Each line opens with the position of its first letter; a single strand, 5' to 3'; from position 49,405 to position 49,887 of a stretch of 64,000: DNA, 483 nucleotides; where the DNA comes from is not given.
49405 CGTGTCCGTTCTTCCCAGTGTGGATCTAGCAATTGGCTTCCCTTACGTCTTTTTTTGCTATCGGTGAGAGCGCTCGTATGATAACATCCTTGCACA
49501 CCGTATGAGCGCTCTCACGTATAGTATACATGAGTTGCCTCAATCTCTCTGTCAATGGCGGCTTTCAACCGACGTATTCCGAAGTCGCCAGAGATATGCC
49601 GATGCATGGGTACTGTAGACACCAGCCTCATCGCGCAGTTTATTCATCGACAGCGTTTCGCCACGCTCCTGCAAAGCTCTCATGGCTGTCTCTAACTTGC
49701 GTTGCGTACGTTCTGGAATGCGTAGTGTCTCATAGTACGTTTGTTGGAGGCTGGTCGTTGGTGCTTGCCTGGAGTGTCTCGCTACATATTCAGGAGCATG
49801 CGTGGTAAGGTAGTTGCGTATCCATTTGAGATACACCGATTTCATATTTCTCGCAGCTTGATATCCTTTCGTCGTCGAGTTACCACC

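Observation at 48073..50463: Tandem paralogous sigma-70-like factors sharing a 50-bp identical tract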

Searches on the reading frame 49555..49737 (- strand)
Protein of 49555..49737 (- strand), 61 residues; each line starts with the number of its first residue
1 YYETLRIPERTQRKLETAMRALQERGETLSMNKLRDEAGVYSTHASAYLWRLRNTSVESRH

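Call 51: search_solved_structures(query=A4, max_evalue=10, show_alignments=3)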
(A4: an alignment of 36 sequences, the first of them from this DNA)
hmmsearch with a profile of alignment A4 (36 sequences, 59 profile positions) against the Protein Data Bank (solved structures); distinct sequences matched with E-value up to 10: 44.
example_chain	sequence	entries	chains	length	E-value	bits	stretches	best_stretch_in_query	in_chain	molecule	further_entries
8q7r_U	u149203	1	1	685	5.2e-15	58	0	11-41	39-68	Ubiquitin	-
8pql_U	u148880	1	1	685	2.8e-14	55.7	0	11-41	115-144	Ubiquitin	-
8pql_E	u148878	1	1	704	3.7e-14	55.3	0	11-41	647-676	Polyubiquitin-C,Nucleotide exchange factor SIL1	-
5b83_A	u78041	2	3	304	1.5e-06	30.9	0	11-41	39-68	tetra ubiquitin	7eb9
7yui_A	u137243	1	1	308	1.7e-06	30.8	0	11-41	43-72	Polyubiquitin-C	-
5h07_A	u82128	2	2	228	0.00014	24.6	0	11-41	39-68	Polyubiquitin-C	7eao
1ztp_A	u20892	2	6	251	0.0057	19.5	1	14-39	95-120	Basophilic leukemia expressed protein BLES03 | Uncharacterized protein C11orf68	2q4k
5oe7_B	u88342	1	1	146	0.017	18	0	11-41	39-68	Polyubiquitin-C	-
3wxe_B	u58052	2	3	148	0.017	18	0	11-41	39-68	Ubiquitin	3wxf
6kbe_G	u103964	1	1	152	0.018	17.9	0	11-41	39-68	Polyubiquitin-C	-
2y5b_B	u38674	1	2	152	0.018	17.8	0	11-41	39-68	UBIQUITIN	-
2w9n_A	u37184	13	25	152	0.018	17.8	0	11-41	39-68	UBIQUITIN | Polyubiquitin-C | Polyubiquitin-B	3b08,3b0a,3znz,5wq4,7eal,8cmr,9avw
2zvn_A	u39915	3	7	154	0.019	17.8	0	11-41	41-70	UBC protein | Ubiquitin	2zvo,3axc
4ksl_D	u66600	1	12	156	0.02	17.7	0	11-41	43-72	Polyubiquitin-C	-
7tv4_C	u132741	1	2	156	0.02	17.7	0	11-41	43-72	Polyubiquitin-C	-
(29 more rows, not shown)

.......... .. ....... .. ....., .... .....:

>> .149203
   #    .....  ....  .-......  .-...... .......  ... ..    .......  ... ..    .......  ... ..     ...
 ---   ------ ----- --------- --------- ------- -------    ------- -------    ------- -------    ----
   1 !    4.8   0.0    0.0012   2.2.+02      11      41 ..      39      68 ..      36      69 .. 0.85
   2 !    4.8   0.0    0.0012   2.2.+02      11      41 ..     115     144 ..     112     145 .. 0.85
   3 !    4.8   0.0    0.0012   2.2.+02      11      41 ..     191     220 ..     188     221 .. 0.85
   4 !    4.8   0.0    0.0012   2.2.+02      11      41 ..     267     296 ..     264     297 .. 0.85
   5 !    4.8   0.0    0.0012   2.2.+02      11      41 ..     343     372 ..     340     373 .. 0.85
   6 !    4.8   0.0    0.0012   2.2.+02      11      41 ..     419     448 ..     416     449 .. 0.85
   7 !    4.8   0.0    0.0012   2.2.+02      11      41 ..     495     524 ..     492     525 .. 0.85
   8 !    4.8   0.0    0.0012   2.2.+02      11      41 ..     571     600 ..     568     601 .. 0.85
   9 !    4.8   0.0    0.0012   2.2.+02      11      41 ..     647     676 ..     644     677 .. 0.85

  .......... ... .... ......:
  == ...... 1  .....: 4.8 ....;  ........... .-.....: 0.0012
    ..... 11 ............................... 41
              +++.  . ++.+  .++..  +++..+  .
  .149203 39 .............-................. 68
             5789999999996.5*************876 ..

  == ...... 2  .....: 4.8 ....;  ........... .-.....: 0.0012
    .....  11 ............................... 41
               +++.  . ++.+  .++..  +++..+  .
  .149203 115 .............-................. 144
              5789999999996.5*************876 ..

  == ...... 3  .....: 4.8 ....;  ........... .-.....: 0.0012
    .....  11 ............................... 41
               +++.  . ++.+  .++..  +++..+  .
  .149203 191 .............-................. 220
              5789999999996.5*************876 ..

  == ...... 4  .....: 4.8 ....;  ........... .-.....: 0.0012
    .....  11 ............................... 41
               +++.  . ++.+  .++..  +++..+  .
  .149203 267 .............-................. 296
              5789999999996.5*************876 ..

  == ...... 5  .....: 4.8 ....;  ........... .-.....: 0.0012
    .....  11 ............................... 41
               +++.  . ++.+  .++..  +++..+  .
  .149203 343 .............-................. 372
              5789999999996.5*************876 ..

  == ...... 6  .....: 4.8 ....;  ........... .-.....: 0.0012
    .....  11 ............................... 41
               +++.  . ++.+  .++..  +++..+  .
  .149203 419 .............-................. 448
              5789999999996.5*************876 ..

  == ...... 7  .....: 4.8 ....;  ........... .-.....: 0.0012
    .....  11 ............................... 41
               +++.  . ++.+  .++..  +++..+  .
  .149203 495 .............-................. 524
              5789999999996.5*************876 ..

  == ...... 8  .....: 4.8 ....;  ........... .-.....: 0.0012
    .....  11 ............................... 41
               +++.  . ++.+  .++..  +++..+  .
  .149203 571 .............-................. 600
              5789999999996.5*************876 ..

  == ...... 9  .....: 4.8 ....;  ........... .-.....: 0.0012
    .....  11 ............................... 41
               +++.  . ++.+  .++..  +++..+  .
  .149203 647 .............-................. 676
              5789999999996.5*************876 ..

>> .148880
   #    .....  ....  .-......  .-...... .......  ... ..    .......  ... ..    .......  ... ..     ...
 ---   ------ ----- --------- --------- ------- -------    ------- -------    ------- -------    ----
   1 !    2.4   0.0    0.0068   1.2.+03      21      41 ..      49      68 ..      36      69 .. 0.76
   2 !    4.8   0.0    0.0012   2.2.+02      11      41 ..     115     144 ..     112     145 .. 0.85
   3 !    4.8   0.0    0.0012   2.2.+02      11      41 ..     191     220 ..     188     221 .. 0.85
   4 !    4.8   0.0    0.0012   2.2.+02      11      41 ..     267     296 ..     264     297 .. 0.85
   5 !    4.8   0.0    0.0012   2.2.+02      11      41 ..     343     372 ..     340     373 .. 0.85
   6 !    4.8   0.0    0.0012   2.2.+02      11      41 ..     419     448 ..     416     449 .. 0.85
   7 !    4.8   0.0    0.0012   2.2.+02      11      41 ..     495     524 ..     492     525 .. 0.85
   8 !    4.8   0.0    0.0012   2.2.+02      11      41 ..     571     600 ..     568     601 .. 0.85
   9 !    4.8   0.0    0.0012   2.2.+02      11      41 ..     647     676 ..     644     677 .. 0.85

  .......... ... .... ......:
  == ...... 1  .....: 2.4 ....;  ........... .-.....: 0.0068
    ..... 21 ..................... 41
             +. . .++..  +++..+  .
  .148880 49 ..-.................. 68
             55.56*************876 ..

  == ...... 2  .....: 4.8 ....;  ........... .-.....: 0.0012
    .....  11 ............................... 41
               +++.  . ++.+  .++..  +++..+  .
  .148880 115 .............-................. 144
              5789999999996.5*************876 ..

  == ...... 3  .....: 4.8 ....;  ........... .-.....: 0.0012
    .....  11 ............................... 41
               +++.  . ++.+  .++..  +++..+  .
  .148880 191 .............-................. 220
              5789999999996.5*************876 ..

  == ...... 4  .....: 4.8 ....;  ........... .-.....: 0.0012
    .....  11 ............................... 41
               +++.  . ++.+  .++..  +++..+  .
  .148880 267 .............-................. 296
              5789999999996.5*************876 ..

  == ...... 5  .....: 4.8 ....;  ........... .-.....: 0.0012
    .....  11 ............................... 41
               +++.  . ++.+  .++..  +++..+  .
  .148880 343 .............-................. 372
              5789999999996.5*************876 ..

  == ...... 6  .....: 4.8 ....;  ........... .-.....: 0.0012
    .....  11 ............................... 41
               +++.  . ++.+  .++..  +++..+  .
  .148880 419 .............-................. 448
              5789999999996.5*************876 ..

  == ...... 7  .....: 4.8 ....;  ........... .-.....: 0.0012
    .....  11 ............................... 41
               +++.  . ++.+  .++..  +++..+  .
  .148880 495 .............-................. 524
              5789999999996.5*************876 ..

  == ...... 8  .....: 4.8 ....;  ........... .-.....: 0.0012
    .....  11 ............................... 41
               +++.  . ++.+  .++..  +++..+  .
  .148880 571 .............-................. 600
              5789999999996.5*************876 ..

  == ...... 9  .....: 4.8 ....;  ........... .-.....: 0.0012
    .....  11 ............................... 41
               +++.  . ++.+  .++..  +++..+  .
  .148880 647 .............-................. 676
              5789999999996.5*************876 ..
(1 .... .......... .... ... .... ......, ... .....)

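Call 94: search_protein_families(library=pfam, alignment_id=A4, max_evalue=0.1)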
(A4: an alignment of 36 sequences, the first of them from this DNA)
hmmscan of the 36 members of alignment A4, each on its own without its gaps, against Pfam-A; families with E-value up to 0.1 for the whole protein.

A. member 1, seq(61 aa): 0 families

B. families by the number of members that match (of 36 scanned): 20 families
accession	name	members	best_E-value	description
PF11740.13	KfrA_N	2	0.0015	Plasmid replication region DNA-binding N-term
PF14785.11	MalF_P2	2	0.019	Maltose transport system permease protein MalF P2 domain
PF08279.18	HTH_11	2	0.031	HTH domain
PF19776.5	DUF6262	1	9.8e-05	Family of unknown function (DUF6262)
PF00440.29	TetR_N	1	0.0065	Bacterial regulatory proteins, tetR family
PF24033.1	DUF7342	1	0.01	Family of unknown function (DUF7342)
PF17814.7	LisH_TPL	1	0.011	LisH-like dimerisation domain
PF23159.1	WH_Rok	1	0.014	Repressor Rok winged helix domain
PF01989.23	AcnX_swivel_put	1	0.02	Aconitase X swivel domain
PF20869.2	FAM186A_PQQAQ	1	0.02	FAM186A, PQQAQ repeat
PF10432.14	bact-PGI_C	1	0.026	Bacterial phospho-glucose isomerase C-terminal SIS domain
PF02899.23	Phage_int_SAM_1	1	0.032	Phage integrase, N-terminal SAM-like domain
PF09310.15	PD-C2-AF1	1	0.04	POU domain, class 2, associating factor 1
PF21775.3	PutA_1st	1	0.048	PutA, RHH domain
PF06098.16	Radial_spoke_3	1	0.05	Radial spoke protein 3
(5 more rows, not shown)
